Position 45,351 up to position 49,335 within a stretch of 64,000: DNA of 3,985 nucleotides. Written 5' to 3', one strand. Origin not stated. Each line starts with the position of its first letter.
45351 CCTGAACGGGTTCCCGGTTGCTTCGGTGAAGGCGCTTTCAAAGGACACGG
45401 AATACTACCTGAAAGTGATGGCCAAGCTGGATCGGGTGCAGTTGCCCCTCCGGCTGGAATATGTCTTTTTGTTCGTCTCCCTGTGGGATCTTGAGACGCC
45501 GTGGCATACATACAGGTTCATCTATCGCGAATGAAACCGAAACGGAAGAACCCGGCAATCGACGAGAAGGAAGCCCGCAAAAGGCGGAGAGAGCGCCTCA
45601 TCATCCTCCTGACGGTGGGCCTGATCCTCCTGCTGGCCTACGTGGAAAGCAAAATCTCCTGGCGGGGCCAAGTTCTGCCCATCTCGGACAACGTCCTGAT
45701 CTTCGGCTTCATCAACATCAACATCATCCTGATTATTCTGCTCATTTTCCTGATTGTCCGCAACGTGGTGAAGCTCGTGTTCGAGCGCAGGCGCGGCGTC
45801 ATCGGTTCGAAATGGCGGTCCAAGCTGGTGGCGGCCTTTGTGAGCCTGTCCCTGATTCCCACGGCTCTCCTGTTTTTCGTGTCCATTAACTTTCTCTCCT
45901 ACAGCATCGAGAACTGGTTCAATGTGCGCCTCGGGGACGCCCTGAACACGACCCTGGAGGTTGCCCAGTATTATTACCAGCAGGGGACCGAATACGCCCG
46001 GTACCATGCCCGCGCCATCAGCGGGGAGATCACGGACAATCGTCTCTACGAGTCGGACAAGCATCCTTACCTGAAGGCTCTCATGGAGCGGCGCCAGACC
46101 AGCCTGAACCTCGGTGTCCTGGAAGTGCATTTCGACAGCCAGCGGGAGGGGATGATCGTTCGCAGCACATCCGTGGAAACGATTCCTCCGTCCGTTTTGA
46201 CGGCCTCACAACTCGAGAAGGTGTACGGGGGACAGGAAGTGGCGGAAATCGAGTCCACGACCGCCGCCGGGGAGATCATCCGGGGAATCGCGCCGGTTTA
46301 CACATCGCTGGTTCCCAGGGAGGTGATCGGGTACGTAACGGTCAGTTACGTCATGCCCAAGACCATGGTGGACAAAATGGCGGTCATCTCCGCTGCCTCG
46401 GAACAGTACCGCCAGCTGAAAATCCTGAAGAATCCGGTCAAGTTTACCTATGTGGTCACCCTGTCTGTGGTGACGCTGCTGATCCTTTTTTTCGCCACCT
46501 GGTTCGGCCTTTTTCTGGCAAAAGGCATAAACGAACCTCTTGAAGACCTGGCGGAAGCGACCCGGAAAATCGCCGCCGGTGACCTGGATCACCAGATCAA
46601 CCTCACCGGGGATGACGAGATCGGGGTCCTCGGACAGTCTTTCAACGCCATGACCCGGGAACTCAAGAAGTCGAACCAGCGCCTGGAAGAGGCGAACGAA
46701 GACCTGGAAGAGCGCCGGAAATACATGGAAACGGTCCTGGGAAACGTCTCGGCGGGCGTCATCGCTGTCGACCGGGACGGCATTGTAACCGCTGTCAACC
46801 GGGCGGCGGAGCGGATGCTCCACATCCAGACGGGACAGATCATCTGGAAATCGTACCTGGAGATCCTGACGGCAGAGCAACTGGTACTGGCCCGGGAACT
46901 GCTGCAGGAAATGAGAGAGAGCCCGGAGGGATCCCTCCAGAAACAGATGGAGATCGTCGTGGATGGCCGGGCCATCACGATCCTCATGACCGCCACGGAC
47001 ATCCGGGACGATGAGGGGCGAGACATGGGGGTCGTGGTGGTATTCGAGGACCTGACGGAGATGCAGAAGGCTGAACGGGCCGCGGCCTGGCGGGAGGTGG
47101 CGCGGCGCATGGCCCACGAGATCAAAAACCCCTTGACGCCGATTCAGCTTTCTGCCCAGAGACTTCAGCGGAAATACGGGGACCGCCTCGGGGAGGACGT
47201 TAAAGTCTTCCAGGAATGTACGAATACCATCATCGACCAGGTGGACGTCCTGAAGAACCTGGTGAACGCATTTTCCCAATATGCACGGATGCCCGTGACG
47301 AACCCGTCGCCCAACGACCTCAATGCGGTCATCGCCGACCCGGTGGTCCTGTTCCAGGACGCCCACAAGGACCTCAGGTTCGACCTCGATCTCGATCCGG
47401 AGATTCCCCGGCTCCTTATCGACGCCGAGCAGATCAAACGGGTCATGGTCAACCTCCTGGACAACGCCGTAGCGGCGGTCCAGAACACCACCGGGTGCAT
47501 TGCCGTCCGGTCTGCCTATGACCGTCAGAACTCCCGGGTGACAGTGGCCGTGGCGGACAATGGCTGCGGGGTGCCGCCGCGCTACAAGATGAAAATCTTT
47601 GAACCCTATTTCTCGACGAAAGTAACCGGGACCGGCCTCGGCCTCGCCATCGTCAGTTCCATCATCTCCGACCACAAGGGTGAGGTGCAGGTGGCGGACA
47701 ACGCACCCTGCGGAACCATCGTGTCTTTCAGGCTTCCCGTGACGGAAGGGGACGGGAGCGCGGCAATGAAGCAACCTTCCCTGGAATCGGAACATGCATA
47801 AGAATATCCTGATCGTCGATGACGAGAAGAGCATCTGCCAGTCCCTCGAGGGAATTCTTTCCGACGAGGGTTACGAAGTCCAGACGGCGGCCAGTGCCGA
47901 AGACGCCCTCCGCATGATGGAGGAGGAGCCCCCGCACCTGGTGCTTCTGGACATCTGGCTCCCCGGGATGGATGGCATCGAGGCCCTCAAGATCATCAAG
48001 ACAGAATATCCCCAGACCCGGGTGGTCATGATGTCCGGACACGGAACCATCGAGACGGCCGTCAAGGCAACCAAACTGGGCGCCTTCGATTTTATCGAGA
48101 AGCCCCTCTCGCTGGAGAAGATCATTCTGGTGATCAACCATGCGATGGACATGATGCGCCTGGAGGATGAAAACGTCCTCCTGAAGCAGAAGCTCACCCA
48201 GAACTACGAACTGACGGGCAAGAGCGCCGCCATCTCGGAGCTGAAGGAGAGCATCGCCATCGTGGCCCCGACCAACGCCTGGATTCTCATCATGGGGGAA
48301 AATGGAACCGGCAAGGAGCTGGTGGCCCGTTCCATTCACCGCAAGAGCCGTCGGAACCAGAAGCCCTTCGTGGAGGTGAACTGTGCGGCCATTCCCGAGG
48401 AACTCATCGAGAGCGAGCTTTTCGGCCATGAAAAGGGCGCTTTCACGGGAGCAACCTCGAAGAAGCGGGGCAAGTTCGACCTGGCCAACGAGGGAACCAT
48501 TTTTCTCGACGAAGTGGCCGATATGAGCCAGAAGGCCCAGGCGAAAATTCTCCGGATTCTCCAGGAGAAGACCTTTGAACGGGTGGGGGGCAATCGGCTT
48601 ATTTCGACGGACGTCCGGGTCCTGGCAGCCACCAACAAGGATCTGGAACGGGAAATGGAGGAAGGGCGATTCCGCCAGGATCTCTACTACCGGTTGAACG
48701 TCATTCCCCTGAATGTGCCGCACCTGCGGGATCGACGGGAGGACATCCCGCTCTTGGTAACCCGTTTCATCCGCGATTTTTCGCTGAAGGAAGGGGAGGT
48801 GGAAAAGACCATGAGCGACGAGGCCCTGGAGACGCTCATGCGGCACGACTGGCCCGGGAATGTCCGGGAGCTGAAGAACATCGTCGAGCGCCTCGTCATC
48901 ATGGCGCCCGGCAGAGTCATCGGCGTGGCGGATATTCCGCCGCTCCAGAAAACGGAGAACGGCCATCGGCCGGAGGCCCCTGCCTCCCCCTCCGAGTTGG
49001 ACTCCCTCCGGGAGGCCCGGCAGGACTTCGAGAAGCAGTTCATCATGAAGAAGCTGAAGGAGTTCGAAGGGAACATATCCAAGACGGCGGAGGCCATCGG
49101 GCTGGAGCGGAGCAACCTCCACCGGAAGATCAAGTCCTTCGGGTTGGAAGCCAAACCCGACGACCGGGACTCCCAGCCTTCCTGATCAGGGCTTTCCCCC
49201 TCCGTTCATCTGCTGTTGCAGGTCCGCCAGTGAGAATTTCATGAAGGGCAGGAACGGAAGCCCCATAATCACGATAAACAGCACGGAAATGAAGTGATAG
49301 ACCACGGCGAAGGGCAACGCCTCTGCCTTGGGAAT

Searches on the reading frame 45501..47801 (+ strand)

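Call 62: search_protein_families(library=ncbifam, proteins=[window:45501-47801:+], max_evalue=1e-10)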
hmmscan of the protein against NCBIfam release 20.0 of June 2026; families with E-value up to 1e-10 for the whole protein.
window:45501-47801:+ (766 aa): 67 families (the best 25 are shown)
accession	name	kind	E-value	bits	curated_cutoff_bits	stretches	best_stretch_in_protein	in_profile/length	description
NF047496.1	HK_LIC11548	equivalog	6.7e-86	289.3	750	2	519-746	349-588/589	LIC_11548 family sensor histidine kinase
NF008468.0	PRK11360.1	equivalog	7.7e-79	265.7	646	1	384-751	245-612/616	two-component system sensor histidine kinase AtoS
NF033092.0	HK_WalK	equivalog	2.5e-59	201.4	725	1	289-747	155-594/594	cell wall metabolism sensor histidine kinase WalK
NF046044.1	PnpS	equivalog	6.5e-47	160.4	400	1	346-746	1-390/390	two-component system histidine kinase PnpS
NF008293.1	PRK11073.1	equivalog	1.5e-40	139.5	240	1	408-747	8-347/349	nitrogen regulation protein NR(II)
NF045911.1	TCSHisKinNblS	equivalog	1.7e-38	132.3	1000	1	316-747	179-620/621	two-component system sensor histidine kinase NblS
NF007688.0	PRK10364.1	equivalog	2.1e-37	128.9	479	1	519-748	229-452/460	two-component system sensor histidine kinase ZraS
NF007004.0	PRK09467.1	equivalog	3e-33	115.3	415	1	537-748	239-437/440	two-component system sensor histidine kinase EnvZ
NF047874.1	MASE3_PAS_HK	subfamily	4.1e-32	111.8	560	2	625-752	502-630/655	MASE3 domain-containing sensor histidine kinase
NF052574.1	HisKinEspCMyxo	equivalog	5.8e-31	107.4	1200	1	403-755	280-645/785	serine histidine kinase EspC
NF033093.1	HK_VicK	exception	8.1e-30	103.8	680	1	321-746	13-434/448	cell wall metabolism sensor histidine kinase VicK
TIGR02956.1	TMAO_torS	equivalog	9.7e-30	103.4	676.5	1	536-757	470-692/967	TMAO reductase system sensor histidine kinase/response regulator TorS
NF012163.2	BaeS_SmeS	equivalog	8.9e-28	97.4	500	2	529-740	239-450/457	sensor histidine kinase efflux regulator BaeS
NF006800.0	PRK09303.1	equivalog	2.2e-27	96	342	1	529-750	150-380/383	histidine kinase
NF007007.0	PRK09470.1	equivalog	2.9e-27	95.7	486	1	537-748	252-460/463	envelope stress sensor histidine kinase CpxA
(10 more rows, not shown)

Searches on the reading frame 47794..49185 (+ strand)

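Call 84: search_protein_families(library=pfam, proteins=[window:47794-49185:+], max_evalue=0.01)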
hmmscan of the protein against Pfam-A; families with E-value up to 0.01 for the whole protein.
window:47794-49185:+ (463 aa): 10 families
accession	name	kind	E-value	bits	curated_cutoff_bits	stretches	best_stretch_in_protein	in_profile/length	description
PF00158.32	Sigma54_activat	-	2.8e-72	242.3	20.2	1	141-306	2-167/168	Sigma-54 interaction domain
PF00072.30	Response_reg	-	8.5e-33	113.3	30.2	1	5-114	1-110/111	Response regulator receiver domain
PF25601.1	AAA_lid_14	-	2.4e-26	91.8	27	1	312-392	1-81/87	AAA+ ATPase lid domain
PF14532.12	Sigma54_activ_2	-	4.4e-24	85.7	25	1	142-311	2-138/138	Sigma-54 interaction domain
PF02954.25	HTH_8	-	1.3e-09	38.1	22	1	410-448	3-41/42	Bacterial regulatory protein, Fis family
PF07728.20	AAA_5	-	9e-08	32.7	22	1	164-283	2-124/139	AAA domain (dynein-related subfamily)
PF00004.35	AAA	-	5e-07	30.7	21.2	1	164-297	1-127/131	ATPase family associated with various cellular activities (AAA)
PF01078.27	Mg_chelatase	-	6.9e-05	22.8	20.3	1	150-256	11-130/207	Magnesium chelatase, subunit ChlI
PF07724.20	AAA_2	-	0.00073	20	27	1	164-288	6-131/166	AAA domain (Cdc48 subfamily)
PF00493.29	MCM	-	0.0052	16.4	23.3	0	162-284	58-175/224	MCM P-loop domain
